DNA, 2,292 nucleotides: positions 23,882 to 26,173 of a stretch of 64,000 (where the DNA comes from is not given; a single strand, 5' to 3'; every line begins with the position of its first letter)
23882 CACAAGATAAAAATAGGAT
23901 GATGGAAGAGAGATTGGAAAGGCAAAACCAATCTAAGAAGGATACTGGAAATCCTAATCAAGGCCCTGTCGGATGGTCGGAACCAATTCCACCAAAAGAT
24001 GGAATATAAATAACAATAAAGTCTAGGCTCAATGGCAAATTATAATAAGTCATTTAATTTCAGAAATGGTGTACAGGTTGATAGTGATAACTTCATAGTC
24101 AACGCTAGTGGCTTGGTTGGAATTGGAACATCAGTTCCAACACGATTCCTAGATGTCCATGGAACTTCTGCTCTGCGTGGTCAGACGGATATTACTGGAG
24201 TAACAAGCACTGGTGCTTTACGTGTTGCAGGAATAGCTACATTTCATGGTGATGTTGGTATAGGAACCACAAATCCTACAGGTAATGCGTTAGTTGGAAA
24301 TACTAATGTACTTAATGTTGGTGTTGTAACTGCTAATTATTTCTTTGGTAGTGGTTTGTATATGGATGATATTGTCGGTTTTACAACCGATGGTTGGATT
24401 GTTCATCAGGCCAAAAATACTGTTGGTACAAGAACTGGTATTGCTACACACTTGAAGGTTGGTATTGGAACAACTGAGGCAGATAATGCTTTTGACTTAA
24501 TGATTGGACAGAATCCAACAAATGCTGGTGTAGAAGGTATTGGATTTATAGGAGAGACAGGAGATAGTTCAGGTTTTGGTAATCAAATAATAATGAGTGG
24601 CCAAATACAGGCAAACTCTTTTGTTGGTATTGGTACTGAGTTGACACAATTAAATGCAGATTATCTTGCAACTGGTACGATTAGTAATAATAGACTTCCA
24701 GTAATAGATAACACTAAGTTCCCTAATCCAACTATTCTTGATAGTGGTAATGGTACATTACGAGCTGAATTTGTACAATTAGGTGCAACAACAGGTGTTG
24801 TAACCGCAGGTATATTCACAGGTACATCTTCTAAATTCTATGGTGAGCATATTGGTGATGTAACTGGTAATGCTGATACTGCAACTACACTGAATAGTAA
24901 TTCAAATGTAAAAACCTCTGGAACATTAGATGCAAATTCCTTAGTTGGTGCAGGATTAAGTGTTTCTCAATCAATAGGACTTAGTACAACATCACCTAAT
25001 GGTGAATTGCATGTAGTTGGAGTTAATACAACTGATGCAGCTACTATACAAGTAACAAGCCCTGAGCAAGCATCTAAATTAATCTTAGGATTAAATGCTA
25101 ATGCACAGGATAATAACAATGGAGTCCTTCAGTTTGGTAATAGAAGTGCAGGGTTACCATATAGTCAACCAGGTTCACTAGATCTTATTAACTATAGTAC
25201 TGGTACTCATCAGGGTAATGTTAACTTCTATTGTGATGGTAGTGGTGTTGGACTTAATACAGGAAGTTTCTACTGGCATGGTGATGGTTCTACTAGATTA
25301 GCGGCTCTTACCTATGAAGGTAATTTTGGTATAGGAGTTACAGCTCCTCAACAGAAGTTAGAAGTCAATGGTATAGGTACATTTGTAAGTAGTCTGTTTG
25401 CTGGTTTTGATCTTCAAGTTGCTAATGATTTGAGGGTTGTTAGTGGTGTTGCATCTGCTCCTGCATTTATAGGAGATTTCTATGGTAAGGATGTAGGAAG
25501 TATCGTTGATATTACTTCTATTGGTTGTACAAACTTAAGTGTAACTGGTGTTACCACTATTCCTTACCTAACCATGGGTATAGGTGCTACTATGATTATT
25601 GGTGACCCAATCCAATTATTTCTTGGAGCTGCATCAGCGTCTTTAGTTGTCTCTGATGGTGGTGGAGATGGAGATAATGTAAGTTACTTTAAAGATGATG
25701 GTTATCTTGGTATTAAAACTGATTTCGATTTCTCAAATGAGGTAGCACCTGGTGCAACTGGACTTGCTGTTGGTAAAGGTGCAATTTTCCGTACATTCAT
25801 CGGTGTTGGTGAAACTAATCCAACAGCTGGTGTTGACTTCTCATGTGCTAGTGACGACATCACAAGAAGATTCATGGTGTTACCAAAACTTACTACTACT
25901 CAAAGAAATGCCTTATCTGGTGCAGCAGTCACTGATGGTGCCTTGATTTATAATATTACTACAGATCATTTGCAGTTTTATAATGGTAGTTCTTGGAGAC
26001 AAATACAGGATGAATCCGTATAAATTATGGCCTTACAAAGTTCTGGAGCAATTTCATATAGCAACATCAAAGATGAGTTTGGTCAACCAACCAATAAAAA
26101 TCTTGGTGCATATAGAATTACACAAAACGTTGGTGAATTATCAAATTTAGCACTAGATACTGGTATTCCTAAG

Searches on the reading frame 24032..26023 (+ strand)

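Call 9: search_protein_families(library=phrogs, proteins=[window:24032-26023:+])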
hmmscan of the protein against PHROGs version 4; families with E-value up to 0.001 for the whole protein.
window:24032-26023:+ (663 aa): 2 families
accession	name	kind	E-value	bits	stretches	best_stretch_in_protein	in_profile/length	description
phrog_3269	-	tail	1.4e-39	137.3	1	1-513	1-441/689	tail protein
phrog_30742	-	tail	2e-06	26.8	1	590-659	948-1017/1029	tail fiber protein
